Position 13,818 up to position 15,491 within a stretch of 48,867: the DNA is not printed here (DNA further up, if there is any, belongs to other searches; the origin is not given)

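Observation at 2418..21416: Glycosidase-free Sus-like operon built from phospho-, sulfo- and acyl-esterases: candidate utilisation system for a phosphodiester-linked polymer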

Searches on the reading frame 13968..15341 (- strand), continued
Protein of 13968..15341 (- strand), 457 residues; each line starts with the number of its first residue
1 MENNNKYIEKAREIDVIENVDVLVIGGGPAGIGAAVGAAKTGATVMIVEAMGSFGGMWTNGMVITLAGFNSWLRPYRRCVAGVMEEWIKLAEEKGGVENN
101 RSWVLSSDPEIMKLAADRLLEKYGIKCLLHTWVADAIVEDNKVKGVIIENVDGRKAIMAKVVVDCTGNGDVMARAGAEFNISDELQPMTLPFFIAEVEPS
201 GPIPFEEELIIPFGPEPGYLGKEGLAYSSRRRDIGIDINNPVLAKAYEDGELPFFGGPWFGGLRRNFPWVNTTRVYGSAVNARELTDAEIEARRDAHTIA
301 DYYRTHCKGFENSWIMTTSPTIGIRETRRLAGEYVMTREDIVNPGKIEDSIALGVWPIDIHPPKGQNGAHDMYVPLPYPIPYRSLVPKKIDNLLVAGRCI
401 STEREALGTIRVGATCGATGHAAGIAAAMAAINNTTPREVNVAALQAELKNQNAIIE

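Call 60: find_encoding_contigs(protein=P0330, flank=10000, max_places=2)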
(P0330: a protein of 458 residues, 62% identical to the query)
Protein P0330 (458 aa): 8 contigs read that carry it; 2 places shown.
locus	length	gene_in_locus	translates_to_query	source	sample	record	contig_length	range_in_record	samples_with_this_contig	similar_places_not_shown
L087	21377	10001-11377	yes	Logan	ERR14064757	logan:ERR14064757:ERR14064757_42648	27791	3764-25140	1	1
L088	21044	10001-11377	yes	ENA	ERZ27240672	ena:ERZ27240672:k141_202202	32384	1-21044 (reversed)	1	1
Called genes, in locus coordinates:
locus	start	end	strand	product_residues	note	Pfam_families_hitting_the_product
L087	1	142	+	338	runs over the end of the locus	PF00356:LacI, PF00532:Peripla_BP_1, PF13407:Peripla_BP_4, PF13377:Peripla_BP_3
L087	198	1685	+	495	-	PF01232:Mannitol_dh, PF08125:Mannitol_dh_C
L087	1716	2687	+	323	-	PF00041:fn3 (weak)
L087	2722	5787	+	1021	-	PF13620:CarboxypepD_reg, PF13715:CarbopepD_reg_2, PF07715:Plug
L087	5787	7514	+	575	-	PF14322:SusD-like_3, PF07980:SusD_RagB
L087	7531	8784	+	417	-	PF01306:LacY_symp, PF07690:MFS_1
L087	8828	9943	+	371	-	PF00149:Metallophos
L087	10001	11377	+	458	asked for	PF01946:Thi4 (weak), PF00890:FAD_binding_2 (faint), PF12831:FAD_oxidored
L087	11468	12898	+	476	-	PF01833:TIG, PF09992:NAGPA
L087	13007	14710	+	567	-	PF16371:MetallophosN, PF00149:Metallophos (weak), PF16370:MetallophosC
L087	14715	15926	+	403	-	PF00926:DHBP_synthase, PF00925:GTP_cyclohydro2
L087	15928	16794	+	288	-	PF03372:Exo_endo_phos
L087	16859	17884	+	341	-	PF08240:ADH_N, PF16912:Glu_dehyd_C, PF00107:ADH_zinc_N, PF13602:ADH_zinc_N_2 (weak)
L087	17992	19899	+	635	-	PF03372:Exo_endo_phos, PF00404:Dockerin_1 (faint), PF12256:TcdB_toxin_midN (faint), PF16743:PliI (faint), PF01839:FG-GAP (faint), PF13517:FG-GAP_3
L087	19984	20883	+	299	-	PF00294:PfkB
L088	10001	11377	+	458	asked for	PF01946:Thi4 (weak), PF00890:FAD_binding_2 (faint), PF12831:FAD_oxidored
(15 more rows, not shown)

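Call 61: find_encoding_contigs(protein=P0356, flank=10000, max_places=2)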
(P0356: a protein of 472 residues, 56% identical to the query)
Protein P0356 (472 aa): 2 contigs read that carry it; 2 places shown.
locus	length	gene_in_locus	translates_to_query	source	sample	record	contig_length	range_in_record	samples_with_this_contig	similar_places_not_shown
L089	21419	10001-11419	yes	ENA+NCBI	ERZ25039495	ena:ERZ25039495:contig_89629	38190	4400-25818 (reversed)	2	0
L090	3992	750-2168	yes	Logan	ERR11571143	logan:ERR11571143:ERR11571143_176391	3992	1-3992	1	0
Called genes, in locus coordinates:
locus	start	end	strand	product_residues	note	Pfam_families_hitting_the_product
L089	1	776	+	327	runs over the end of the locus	PF00005:ABC_tran, PF13304:AAA_21 (weak), PF08352:oligo_HPY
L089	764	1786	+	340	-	PF00005:ABC_tran, PF08352:oligo_HPY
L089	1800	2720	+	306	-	PF19300:BPD_transp_1_N, PF00528:BPD_transp_1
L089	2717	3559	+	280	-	PF12911:OppC_N (weak), PF00528:BPD_transp_1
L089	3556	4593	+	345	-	PF21181:SsfX3_N, PF13472:Lipase_GDSL_2, PF14606:Lipase_GDSL_3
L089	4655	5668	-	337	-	PF00356:LacI, PF00532:Peripla_BP_1, PF13377:Peripla_BP_3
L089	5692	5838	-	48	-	-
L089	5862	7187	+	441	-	PF01547:SBP_bac_1, PF13416:SBP_bac_8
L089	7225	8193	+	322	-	PF00528:BPD_transp_1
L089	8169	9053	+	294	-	PF00528:BPD_transp_1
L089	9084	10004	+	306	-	PF23023:Anti-Pycsar_Apyc1, PF00753:Lactamase_B, PF12706:Lactamase_B_2 (faint)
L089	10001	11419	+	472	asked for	PF01946:Thi4 (weak), PF01266:DAO (faint), PF01494:FAD_binding_3 (weak), PF07992:Pyr_redox_2 (weak), PF12831:FAD_oxidored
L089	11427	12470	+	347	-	PF08240:ADH_N, PF16912:Glu_dehyd_C, PF00107:ADH_zinc_N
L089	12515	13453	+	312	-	PF20562:DUF6772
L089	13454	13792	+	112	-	-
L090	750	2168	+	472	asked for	PF01946:Thi4 (weak), PF01266:DAO (faint), PF01494:FAD_binding_3 (weak), PF07992:Pyr_redox_2 (weak), PF12831:FAD_oxidored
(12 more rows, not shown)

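Call 66: find_encoding_contigs(protein=P0241, flank=10000, max_places=1)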
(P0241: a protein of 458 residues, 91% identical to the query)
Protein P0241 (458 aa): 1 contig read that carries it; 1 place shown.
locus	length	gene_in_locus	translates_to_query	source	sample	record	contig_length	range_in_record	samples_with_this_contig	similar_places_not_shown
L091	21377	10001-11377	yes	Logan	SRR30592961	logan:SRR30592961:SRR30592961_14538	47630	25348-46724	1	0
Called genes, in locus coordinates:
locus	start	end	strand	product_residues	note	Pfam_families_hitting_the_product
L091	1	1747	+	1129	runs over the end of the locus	PF03372:Exo_endo_phos, PF00933:Glyco_hydro_3, PF01915:Glyco_hydro_3_C, PF14310:Fn3-like, PF13620:CarboxypepD_reg (weak), PF13715:CarbopepD_reg_2 (weak)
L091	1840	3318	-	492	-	PF08534:Redoxin, PF00578:AhpC-TSA (weak)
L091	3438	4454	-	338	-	PF00356:LacI, PF01381:HTH_3 (weak), PF00532:Peripla_BP_1, PF13407:Peripla_BP_4, PF13377:Peripla_BP_3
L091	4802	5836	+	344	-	PF08240:ADH_N, PF16912:Glu_dehyd_C, PF00107:ADH_zinc_N, PF13602:ADH_zinc_N_2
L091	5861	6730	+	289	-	PF00294:PfkB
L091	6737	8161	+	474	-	PF00245:Alk_phosphatase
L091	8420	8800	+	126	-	PF13620:CarboxypepD_reg (weak), PF13715:CarbopepD_reg_2 (weak)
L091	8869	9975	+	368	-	PF03009:GDPD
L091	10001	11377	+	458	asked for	PF01946:Thi4 (weak), PF00890:FAD_binding_2 (faint), PF12831:FAD_oxidored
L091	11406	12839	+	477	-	PF03629:SASA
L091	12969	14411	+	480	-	PF03629:SASA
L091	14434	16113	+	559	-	PF00884:Sulfatase, PF01663:Phosphodiest (weak), PF16347:SGSH_C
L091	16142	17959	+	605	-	PF16371:MetallophosN, PF00149:Metallophos (weak), PF16370:MetallophosC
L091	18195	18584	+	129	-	PF16370:MetallophosC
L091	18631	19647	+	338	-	-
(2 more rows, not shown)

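Call 76: find_related_loci(query=A3, collection=metagenome_contigs, flank=10000)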
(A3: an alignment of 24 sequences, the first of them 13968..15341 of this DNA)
Query A3 (457 aa) in metagenome_contigs; peptide patterns used: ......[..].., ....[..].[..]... (x = any residue, [..] = any of these).
600 stretches matched a pattern (row limit reached: there are more); 230 encode a relative of the query (tblastn E <= 1e-3); the best 80 are kept; 80 distinct loci.
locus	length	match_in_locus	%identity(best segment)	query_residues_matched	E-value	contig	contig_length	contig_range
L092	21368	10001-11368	75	1-457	0e+0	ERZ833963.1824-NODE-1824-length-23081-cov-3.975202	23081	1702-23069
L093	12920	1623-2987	51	2-457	4e-144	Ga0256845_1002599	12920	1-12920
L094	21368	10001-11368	75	1-457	0e+0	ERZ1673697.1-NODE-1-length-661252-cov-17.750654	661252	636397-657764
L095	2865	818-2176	53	5-457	6e-138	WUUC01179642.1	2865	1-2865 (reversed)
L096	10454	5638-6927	35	21-457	1e-76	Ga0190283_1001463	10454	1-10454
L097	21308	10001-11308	36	2-455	8e-75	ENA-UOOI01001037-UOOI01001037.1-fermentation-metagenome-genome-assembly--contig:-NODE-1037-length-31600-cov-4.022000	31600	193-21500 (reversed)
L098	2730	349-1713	38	3-456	5e-75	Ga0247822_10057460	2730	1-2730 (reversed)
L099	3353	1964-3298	37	9-452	6e-72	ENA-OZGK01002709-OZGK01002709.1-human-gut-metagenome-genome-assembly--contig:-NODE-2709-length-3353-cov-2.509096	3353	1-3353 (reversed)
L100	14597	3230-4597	35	1-456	3e-71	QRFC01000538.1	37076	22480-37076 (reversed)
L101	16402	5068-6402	37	11-457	6e-71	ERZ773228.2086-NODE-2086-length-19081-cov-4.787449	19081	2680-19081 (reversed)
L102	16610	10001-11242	35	38-456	1e-69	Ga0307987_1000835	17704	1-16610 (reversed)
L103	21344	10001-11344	36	11-452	3e-69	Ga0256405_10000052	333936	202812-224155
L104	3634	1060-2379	38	2-457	1e-68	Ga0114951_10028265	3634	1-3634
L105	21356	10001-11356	37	8-452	6e-68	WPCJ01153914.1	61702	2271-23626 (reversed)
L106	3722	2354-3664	35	3-456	2e-68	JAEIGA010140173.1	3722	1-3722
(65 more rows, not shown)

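Call 85: predict_structure(alignment_id=A3)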
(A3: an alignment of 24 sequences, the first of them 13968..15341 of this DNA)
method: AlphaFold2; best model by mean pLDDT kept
length: 457 residues; sequences in the alignment: 24
mean_pLDDT: 76.5   pTM: 0.84
mean pLDDT of the five models: 76.5, 75.1, 71.4, 71.1, 68.3
residues with pLDDT >= 90: 131; 70-90: 174; 50-70: 110; < 50: 42
segments of 3 or more residues with pLDDT < 50: 1-3, 61-76, 208-210, 261-263, 405-410
pLDDT, mean of each block of 10 residues (from residue 1): 65 89 89 95 92 52 43 49 83 72 60 85 92 91 94 93 87 91 73 76 52 55 53 61 80 68 57 78 87 90 85 83 73 83 84 66 60 72 92 81 48 68 97 96 96 86
secondary structure, 60 per line:
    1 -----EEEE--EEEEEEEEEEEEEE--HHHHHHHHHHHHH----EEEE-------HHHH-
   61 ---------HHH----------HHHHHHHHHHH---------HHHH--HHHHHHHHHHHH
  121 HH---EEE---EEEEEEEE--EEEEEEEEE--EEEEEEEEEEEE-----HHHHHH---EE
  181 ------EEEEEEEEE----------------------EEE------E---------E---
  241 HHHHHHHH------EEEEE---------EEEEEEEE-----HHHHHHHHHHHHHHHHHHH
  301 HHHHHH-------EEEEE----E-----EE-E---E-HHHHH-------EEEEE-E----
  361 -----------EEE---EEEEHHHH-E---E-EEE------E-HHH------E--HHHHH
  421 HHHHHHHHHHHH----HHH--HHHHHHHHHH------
elements in order: E6-9 E12-25 H28-40 E45-48 H56-59 H83-93 H103-106 H109-122 E126-128 E132-139 E142-150 E153-164 H170-175 E187-195 E218-220 H241-248 E255-259 E269-276 H282-306 E314-318 H338-342 E350-354 E372-374 E378-381 H382-385 E393-395 H416-432 H442-451

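Call 88: fold_search(model_id=the predicted structure, library=pdb)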
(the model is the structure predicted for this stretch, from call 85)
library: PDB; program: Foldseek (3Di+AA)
matches with E <= 10: 1904; with E <= 0.001: 1298
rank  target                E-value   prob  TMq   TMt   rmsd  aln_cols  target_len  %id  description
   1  3oz2                  1.7e-12  1.00  0.43  0.48   9.2       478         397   14  Crystal structure of a geranylgeranyl bacteriochlorophyll reductase-like (Ta0516) from Thermoplasma acidophilum at 1.60  (released 2010-10-27)
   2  3e1t                  1.8e-11  1.00  0.44  0.45   8.1       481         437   13  Structure and action of the myxobacterial chondrochloren halogenase CndH, a new variant of FAD-dependent halogenases (released 2009-02-24)
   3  6n56                  1.8e-11  1.00  0.33  0.25  18.8       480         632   14  Crystal structure of fumarate reductase, flavo protein subunit, from Helicobacter pylori G27 (released 2018-12-19)
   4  1e39                  2.2e-11  1.00  0.37  0.30  16.8       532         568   13  Flavocytochrome C3 from Shewanella frigidimarina histidine 365 mutated to alanine (released 2000-09-18)
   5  5bul                  2.3e-11  1.00  0.42  0.47   9.3       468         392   14  Structure of flavin-dependent brominase Bmp2 triple mutant Y302S F306V A345W (released 2016-03-09)
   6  1qlb_A                2.3e-11  1.00  0.37  0.27  16.0       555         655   12  respiratory complex II-like fumarate reductase from Wolinella succinogenes (released 1999-11-29)
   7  8fhj_A                3.5e-11  1.00  0.37  0.32  10.9       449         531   14  Crystal structure of a FAD monooxygenease from Methylocystis sp. Strain SB2 (released 2023-05-03)
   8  1lj1_A                4.7e-11  1.00  0.38  0.31  15.3       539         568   13  Crystal structure of Q363F/R402A mutant flavocytochrome c3 (released 2002-11-06)
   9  1kss                  4.7e-11  1.00  0.38  0.31  16.8       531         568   13  Crystal Structure of His505Ala Mutant Flavocytochrome c3 from Shewanella frigidimarina (released 2002-08-14)
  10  5vqb_A                5.6e-11  1.00  0.33  0.32  10.5       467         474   13  Crystal structure of rifampin monooxygenase from Streptomyces venezuelae, complex with FAD (released 2017-08-16)
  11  1jrz_A                6.0e-11  1.00  0.37  0.31  17.2       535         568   14  Crystal structure of Arg402Tyr mutant flavocytochrome c3 from Shewanella frigidimarina (released 2001-11-02)
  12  8a8o_B                6.0e-11  1.00  0.35  0.30  15.5       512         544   15  PAPS reductase from Methanothermococcus thermolithotrophicus refined to 1.45 A (released 2023-04-26)
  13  1m64_A                8.6e-11  1.00  0.37  0.30  16.4       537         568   13  Crystal structure of Q363F mutant flavocytochrome c3 (released 2002-11-06)
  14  1y56_B                9.7e-11  1.00  0.35  0.42  11.1       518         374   13  Crystal structure of L-proline dehydrogenase from P.horikoshii (released 2005-07-26)
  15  8urd_C                1.0e-10  1.00  0.33  0.37  12.1       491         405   13  Bacillus niacini flavin monooxygenase with bound (2,6)DHP (released 2024-09-18)
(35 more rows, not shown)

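Call 95: search_protein_families(library=pfam, proteins=[L093:133-765:+, L093:762-1595:+, L093:3662-4759:-, L093:6301-7986:-, L093:8075-9760:-, L093:10334-11473:-, L085:18309-20513:+, L094:17365-19011:-], max_evalue=0.001)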
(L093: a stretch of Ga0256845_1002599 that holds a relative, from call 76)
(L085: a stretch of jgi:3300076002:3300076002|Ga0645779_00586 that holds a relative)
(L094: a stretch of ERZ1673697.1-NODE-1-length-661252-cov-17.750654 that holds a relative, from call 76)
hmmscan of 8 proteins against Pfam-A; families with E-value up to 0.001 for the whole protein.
L093:133-765:+ (210 aa): 1 family
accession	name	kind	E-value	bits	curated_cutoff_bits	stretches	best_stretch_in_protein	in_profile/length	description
PF00528.27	BPD_transp_1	-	2e-18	67.2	26.4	1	8-202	2-174/184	Binding-protein-dependent transport system inner membrane component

L093:762-1595:+ (277 aa): 1 family
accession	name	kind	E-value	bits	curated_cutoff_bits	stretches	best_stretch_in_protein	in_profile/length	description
PF00528.27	BPD_transp_1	-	8e-19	68.5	26.4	1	92-258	2-167/184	Binding-protein-dependent transport system inner membrane component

L093:3662-4759:- (365 aa): 3 families
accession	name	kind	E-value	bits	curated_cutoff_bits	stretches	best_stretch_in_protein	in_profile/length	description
PF07991.19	KARI_N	-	2.4e-45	154.5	20.6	1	28-194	2-161/165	Acetohydroxy acid isomeroreductase, NADPH-binding domain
PF01450.25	KARI_C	-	9.2e-40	136.7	29.1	1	202-346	1-143/144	Ketol-acid reductoisomerase, C-terminal domain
PF03446.21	NAD_binding_2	-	0.00047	20.7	21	1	32-121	1-89/161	NAD binding domain of 6-phosphogluconate dehydrogenase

L093:6301-7986:- (561 aa): 3 families
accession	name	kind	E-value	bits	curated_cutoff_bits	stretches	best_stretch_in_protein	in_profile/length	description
PF02775.26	TPP_enzyme_C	-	9.8e-54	181.7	21.9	1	389-538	1-151/151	Thiamine pyrophosphate enzyme, C-terminal TPP binding domain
PF00205.28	TPP_enzyme_M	-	1.3e-46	158.2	30.4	1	196-328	2-135/137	Thiamine pyrophosphate enzyme, central domain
PF02776.23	TPP_enzyme_N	-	2.8e-42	143.7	26.8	1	3-117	1-117/119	Thiamine pyrophosphate enzyme, N-terminal TPP binding domain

L093:8075-9760:- (561 aa): 3 families
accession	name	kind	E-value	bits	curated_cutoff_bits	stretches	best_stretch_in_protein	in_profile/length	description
PF00205.28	TPP_enzyme_M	-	3.3e-56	189.2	30.4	1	192-327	1-137/137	Thiamine pyrophosphate enzyme, central domain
PF02775.26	TPP_enzyme_C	-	1.1e-52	178.3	21.9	1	384-536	2-151/151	Thiamine pyrophosphate enzyme, C-terminal TPP binding domain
PF02776.23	TPP_enzyme_N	-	2.4e-38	131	26.8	1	3-118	1-118/119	Thiamine pyrophosphate enzyme, N-terminal TPP binding domain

L093:10334-11473:- (379 aa): 1 family
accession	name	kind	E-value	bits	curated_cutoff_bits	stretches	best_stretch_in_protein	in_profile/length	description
PF00180.25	Iso_dh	-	9.3e-94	315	27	1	31-374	1-347/348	Isocitrate/isopropylmalate dehydrogenase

L085:18309-20513:+ (734 aa): 0 families

L094:17365-19011:- (548 aa): 2 families
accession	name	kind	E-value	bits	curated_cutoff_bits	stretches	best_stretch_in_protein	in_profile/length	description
PF00501.34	AMP-binding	-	2.9e-93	313.2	29.9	1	11-400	1-384/384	AMP-binding enzyme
PF13193.12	AMP-binding_C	-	2.1e-15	57.8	24.5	1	451-526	1-76/76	AMP-binding enzyme C-terminal domain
